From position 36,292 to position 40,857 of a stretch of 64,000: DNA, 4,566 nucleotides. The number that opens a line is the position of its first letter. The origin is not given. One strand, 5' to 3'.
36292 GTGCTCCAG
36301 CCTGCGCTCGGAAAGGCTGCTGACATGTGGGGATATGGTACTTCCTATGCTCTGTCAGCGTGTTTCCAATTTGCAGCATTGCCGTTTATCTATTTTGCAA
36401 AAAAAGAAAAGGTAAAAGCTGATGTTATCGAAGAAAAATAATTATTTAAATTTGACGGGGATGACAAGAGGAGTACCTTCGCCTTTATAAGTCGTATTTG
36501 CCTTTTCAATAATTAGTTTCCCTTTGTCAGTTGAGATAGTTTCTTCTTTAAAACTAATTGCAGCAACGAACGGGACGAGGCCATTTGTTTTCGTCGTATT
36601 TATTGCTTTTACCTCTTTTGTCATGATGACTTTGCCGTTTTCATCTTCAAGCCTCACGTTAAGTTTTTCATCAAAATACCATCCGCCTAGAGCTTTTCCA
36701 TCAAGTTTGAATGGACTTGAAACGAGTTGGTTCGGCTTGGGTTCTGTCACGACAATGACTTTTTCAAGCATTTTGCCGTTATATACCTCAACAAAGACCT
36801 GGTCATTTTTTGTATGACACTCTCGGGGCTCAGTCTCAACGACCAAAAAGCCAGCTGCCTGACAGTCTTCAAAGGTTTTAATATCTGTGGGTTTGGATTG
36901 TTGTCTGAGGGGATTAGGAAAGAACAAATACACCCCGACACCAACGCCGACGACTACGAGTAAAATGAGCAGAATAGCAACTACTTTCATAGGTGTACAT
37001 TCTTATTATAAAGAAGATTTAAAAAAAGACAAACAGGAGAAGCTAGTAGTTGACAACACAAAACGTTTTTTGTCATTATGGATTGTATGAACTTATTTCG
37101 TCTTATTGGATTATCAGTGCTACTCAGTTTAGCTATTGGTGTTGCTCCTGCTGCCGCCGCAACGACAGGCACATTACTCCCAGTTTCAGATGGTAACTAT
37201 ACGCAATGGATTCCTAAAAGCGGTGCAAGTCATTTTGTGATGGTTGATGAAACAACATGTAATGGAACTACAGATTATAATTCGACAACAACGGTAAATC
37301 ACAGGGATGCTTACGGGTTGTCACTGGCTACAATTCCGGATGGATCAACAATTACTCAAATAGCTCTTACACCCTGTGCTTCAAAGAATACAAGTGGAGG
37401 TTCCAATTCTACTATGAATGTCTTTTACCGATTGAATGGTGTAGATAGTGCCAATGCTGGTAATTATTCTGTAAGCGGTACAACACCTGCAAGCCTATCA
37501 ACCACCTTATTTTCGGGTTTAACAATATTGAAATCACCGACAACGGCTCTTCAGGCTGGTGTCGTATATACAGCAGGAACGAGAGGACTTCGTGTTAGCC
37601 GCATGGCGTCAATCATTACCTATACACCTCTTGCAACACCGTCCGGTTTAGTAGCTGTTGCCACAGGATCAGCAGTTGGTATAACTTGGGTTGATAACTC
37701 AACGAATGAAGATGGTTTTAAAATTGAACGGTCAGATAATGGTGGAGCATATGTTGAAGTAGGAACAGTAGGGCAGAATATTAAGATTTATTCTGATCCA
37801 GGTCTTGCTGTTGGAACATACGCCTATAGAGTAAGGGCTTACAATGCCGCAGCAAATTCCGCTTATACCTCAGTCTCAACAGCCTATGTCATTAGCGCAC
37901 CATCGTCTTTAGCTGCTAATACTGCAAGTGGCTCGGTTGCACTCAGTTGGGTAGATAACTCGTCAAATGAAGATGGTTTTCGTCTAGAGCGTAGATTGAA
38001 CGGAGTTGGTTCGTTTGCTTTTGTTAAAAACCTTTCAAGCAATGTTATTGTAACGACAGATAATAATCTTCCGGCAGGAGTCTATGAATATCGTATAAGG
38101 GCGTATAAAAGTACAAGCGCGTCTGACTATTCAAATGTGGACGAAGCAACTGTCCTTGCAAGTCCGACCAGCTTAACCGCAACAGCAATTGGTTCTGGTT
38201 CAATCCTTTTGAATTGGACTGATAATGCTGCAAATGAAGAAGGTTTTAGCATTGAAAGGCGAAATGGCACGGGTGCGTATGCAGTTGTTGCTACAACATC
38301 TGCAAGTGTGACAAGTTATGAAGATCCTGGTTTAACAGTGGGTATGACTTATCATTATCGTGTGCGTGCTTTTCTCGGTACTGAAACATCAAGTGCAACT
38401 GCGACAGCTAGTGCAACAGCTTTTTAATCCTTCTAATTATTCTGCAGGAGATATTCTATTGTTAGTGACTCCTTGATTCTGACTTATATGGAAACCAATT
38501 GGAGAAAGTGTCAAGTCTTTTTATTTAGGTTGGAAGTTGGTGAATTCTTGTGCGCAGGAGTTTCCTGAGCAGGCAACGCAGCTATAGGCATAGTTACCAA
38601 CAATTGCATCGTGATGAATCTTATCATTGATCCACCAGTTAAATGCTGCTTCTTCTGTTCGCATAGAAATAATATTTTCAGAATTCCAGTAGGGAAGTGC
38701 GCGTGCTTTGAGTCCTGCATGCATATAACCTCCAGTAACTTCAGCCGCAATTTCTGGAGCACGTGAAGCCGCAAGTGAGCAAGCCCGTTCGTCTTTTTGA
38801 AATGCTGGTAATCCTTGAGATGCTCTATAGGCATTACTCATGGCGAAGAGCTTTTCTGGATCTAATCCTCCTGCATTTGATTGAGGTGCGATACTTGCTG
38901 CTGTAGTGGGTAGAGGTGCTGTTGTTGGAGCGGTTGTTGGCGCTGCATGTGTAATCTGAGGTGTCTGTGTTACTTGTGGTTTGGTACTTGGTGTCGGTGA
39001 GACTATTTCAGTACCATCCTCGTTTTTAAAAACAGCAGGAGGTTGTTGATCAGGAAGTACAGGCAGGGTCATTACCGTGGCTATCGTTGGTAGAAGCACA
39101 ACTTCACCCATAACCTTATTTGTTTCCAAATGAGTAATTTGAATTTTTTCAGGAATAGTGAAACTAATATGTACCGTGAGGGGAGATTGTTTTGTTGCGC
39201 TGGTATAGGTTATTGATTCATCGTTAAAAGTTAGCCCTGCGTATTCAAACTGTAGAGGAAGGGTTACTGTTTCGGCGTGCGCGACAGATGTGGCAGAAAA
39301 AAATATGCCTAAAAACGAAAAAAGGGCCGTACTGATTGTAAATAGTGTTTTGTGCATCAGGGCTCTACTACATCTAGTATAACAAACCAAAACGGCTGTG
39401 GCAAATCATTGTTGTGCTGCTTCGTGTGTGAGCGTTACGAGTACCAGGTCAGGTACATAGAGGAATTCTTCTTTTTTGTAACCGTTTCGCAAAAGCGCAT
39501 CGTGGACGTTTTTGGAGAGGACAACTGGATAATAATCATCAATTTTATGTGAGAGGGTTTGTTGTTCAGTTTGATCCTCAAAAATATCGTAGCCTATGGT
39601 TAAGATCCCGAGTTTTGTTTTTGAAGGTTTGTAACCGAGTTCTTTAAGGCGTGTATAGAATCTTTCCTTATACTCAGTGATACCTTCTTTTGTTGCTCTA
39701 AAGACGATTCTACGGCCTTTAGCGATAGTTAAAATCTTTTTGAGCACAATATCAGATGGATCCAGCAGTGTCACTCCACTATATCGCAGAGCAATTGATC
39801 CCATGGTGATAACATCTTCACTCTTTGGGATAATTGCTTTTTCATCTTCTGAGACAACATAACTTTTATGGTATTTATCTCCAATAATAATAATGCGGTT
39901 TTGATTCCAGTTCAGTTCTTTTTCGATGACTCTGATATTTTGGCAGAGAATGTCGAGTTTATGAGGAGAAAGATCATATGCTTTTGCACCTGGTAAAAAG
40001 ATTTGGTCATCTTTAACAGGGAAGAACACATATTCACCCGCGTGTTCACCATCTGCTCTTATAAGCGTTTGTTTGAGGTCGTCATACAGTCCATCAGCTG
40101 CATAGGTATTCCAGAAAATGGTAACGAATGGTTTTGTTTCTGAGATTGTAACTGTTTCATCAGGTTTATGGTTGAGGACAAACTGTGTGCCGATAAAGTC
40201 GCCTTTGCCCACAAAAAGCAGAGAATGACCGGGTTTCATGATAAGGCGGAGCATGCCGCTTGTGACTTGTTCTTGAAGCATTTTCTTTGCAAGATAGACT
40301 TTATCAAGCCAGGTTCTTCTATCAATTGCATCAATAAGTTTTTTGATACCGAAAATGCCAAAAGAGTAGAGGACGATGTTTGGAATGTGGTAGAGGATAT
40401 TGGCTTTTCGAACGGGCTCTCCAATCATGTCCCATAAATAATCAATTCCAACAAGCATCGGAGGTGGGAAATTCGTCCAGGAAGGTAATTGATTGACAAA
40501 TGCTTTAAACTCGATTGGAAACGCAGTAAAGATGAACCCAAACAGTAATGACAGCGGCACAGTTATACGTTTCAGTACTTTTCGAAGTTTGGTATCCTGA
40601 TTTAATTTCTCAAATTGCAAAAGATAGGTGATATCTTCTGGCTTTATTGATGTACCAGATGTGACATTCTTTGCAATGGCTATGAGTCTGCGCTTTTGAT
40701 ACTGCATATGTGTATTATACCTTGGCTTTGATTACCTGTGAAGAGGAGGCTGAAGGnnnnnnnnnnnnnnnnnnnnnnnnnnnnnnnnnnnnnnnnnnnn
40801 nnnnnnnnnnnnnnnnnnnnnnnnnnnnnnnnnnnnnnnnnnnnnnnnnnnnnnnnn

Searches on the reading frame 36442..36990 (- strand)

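Call 79: search_protein_families(library=pfam, proteins=[window:36442-36990:-], max_evalue=0.001)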
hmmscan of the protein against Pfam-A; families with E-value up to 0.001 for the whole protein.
window:36442-36990:- (182 aa): 1 family
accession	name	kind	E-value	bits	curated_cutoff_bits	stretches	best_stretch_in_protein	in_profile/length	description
PF10648.15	Gmad2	-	2.4e-10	41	25.7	1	79-153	2-70/86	Immunoglobulin-like domain of bacterial spore germination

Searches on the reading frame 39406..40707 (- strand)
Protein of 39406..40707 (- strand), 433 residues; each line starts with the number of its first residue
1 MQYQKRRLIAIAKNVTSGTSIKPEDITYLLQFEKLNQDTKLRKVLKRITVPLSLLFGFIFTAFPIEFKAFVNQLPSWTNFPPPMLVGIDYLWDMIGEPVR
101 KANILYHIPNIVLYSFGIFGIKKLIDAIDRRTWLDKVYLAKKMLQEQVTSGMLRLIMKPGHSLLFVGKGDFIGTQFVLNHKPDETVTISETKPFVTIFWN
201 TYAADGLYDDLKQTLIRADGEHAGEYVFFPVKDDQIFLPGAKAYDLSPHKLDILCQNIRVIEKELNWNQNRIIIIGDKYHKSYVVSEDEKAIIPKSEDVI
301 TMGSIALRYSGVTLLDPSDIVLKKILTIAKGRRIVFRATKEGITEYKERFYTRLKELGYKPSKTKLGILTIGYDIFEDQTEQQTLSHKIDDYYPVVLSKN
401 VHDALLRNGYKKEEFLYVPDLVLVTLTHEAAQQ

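Call 3: search_protein_families(library=pfam, proteins=[window:39406-40707:-], max_evalue=0.1)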
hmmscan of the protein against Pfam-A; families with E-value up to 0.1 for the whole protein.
window:39406-40707:- (433 aa): 1 family
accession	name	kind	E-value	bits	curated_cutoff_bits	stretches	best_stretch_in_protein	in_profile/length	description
PF16287.11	DUF4933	-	0.05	13.3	26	0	304-379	71-144/396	Domain of unknown function (DUF4933)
